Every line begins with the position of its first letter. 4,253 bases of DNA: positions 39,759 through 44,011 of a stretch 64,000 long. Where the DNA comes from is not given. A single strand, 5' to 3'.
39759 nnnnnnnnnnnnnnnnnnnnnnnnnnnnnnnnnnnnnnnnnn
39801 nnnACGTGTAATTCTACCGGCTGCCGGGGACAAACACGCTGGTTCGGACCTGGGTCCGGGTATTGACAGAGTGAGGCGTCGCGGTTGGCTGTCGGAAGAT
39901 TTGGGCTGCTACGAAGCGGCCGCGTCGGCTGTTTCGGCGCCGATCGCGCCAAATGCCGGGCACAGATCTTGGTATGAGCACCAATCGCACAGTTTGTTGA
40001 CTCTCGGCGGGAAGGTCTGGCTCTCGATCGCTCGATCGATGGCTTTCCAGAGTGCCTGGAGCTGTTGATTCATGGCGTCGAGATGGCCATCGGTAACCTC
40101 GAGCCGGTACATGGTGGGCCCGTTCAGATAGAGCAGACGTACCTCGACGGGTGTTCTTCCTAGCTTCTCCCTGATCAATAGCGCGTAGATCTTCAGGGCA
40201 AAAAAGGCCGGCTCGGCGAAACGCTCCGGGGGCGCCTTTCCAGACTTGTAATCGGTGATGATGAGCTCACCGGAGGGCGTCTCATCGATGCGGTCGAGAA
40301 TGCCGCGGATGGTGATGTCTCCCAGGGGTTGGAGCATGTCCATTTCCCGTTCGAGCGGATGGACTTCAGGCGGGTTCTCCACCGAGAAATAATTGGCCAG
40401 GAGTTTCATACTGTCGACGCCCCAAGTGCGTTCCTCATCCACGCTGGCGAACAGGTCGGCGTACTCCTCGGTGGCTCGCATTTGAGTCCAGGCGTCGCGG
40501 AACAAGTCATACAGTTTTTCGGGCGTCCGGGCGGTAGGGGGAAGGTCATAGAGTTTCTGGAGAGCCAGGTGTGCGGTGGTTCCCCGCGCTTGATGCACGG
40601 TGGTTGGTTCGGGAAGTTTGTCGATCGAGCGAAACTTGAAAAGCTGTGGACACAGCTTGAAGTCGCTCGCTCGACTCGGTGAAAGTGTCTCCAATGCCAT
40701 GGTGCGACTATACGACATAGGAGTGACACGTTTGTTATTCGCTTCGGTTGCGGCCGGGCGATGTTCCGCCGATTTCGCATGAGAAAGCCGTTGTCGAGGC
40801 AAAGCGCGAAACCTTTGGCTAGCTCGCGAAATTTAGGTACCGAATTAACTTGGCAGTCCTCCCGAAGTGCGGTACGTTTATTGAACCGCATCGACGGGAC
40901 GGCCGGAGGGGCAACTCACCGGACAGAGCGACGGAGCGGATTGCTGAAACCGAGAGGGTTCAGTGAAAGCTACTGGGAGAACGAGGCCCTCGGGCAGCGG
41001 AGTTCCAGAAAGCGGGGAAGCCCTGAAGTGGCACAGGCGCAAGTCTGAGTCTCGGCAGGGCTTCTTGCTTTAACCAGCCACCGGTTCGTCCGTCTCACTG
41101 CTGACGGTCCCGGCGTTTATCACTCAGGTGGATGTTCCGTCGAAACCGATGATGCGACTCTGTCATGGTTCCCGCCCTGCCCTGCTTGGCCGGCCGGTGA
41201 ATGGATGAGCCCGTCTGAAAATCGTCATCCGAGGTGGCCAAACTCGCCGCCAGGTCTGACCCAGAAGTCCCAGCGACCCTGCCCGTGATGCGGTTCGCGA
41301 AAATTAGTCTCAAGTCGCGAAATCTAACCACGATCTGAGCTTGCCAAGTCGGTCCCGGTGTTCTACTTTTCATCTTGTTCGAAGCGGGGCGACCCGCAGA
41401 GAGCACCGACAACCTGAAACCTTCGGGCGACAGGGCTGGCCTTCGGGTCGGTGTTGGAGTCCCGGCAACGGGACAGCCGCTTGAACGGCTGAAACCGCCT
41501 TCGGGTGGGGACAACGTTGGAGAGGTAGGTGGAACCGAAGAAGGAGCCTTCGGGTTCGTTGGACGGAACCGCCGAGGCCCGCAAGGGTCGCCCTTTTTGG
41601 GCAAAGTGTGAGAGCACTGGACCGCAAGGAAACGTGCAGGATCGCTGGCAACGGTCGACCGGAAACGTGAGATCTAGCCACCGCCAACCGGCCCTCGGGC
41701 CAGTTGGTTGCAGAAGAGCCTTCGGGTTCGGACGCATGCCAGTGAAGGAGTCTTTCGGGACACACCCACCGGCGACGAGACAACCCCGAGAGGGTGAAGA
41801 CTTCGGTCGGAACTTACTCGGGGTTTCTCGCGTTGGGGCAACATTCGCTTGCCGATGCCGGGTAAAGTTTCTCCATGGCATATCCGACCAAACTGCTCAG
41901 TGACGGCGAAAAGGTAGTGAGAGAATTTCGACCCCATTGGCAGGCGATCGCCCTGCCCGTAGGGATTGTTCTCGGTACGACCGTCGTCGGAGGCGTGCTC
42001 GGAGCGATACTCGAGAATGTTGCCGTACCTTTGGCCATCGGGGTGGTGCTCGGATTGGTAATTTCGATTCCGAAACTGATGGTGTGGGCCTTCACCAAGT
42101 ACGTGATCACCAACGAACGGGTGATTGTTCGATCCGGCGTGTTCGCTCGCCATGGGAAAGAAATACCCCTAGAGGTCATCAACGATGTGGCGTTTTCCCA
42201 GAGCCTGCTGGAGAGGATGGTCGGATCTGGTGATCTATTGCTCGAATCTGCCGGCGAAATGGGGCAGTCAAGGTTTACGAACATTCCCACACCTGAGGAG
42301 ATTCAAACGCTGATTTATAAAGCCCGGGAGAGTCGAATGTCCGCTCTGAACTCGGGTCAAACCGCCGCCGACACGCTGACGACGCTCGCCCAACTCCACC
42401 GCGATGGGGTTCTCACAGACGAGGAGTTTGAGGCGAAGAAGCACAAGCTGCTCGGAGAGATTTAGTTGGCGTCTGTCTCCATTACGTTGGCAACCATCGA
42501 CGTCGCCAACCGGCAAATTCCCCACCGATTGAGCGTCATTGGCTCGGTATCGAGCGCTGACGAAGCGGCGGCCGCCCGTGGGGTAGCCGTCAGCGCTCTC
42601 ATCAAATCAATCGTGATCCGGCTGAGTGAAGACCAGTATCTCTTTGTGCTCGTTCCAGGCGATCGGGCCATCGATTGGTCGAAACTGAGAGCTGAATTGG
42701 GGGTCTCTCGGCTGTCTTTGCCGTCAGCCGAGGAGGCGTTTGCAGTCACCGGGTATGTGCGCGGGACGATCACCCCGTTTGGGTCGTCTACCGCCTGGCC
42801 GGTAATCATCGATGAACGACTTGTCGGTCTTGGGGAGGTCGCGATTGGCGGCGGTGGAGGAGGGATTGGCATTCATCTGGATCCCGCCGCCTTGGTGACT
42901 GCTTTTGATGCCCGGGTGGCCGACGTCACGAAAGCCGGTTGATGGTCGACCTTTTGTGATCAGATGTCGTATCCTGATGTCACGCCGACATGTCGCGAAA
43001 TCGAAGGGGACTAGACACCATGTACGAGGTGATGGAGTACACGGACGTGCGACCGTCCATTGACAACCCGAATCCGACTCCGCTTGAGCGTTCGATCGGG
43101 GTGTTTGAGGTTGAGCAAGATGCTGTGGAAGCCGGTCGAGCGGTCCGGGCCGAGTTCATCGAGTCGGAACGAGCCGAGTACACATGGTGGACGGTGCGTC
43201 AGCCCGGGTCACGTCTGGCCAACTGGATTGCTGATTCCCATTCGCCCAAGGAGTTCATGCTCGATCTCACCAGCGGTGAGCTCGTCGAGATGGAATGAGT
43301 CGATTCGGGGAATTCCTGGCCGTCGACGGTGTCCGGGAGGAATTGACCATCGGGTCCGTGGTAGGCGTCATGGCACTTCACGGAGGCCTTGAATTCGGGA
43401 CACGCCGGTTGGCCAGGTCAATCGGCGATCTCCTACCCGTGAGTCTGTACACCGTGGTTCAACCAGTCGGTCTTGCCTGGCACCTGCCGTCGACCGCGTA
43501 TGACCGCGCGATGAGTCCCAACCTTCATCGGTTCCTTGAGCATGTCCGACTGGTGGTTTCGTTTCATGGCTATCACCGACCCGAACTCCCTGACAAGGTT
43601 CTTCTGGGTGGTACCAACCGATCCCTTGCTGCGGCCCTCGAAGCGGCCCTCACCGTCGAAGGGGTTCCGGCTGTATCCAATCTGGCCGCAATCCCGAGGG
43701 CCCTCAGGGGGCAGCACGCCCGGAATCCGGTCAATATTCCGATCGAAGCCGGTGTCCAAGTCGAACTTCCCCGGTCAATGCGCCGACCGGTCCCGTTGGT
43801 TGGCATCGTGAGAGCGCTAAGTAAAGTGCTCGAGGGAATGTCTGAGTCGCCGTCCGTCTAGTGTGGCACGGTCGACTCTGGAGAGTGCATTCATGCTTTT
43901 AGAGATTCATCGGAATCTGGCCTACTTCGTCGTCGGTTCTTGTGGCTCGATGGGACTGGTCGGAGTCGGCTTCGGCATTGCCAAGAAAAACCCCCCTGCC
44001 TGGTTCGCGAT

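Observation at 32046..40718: AdnA/AdnB helicase-nuclease pair with a stand-alone Cas4-like Fe-S nuclease and a small zinc-ribbon ORF nearby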

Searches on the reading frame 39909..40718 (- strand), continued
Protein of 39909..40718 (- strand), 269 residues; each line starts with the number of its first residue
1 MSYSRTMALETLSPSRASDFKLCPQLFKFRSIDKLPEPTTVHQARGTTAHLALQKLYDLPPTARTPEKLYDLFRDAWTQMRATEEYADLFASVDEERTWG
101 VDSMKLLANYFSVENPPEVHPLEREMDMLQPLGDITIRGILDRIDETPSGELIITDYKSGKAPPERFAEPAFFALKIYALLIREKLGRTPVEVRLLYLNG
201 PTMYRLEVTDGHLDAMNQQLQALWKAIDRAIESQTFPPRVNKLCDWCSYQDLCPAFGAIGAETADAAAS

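Call 96: search_protein_families(library=padloc, proteins=[window:39909-40700:-], max_evalue=0.001)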
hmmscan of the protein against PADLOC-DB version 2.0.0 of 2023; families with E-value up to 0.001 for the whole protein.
window:39909-40700:- (263 aa): 15 families
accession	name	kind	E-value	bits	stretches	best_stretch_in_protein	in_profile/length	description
PDLC00943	Cas4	-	1.2e-10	39.7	1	130-248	67-179/180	CRISPR-associated protein Cas4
PDLC01447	Cas4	-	1.8e-09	36.3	1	5-248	4-158/161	"CAS-I,CAS-II,CAS-III,CAS-IV,CAS-V,CAS-VI; acquisition_associated"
PDLC00059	DruK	-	2.3e-09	34.9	1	4-247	7-234/326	PD-(D/E)XK nuclease superfamily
PDLC01250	Cas4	-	2.8e-08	32.2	1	125-248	56-168/168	"CAS-I,CAS-II,CAS-III,CAS-IV,CAS-V,CAS-VI; acquisition_associated"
PDLC01611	Cas4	-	7.1e-08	30.9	1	135-247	55-156/158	"CAS-I,CAS-II,CAS-III,CAS-IV,CAS-V,CAS-VI; acquisition_associated"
PDLC00060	DruK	-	1.3e-07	29.3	1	129-250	141-262/347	PD-(D/E)XK nuclease superfamily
PDLC01773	Cas4c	-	5.1e-06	24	1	129-247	84-193/229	-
PDLC00944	Cas4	-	1.3e-05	23.4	1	144-248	78-177/177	Cas4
PDLC02085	Cas4a2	-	1.4e-05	23.5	1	167-248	87-162/166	-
PDLC01747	Cas1g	-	1.8e-05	21.6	1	129-247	61-176/523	-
PDLC02083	Cas4_II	-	5.1e-05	21.8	1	130-247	72-183/186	-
PDLC02067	Cas1b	-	7.6e-05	19.7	1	128-247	54-174/533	-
PDLC02087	Cas4b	-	0.00012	20.3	1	126-247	69-188/189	-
PDLC01771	Cas4b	-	0.00038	18.7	1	163-247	79-158/162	-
PDLC02034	Cas4d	-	0.00052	17.7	1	130-247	71-180/192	-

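Call 97: search_protein_families(library=phrogs, proteins=[window:39909-40700:-], max_evalue=0.001)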
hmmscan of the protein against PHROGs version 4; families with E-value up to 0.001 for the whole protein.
window:39909-40700:- (263 aa): 4 families
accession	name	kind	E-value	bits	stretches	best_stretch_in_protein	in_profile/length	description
phrog_69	-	DNA, RNA and nucleotide metabolism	1.1e-28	101.6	1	1-251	85-327/501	exonuclease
phrog_1218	-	DNA, RNA and nucleotide metabolism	3.2e-15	57.3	1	3-176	7-185/364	exonuclease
phrog_1870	-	DNA, RNA and nucleotide metabolism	1.2e-08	35.6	1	126-251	162-289/313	exonuclease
phrog_1706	-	DNA, RNA and nucleotide metabolism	8.8e-05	23.1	1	125-248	116-243/293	CRISPR/Cas system associated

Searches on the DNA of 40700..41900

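Call 74: search_rna_families(source=window, start=40700, end=41900, threshold=evalue, max_evalue=1)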
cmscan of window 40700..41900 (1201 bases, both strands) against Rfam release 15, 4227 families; matches with E-value up to 1: 1.
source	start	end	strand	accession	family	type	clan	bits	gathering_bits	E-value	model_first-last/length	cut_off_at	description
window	40733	40784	+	RF01553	TB9Cs1H3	Gene; snRNA; snoRNA; HACA-box;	-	18.6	35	0.43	1-65/65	no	Trypanosomatid snoRNA TB9Cs1H3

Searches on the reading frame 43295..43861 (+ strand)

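Call 18: search_protein_families(library=pfam, proteins=[window:43295-43861:+], max_evalue=0.001)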
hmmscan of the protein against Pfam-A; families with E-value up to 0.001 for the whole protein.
window:43295-43861:+ (188 aa): 1 family
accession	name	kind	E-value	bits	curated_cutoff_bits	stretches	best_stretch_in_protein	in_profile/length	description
PF05908.16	Gamma_PGA_hydro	-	1.4e-22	80.5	22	1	18-164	24-166/191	Poly-gamma-glutamate hydrolase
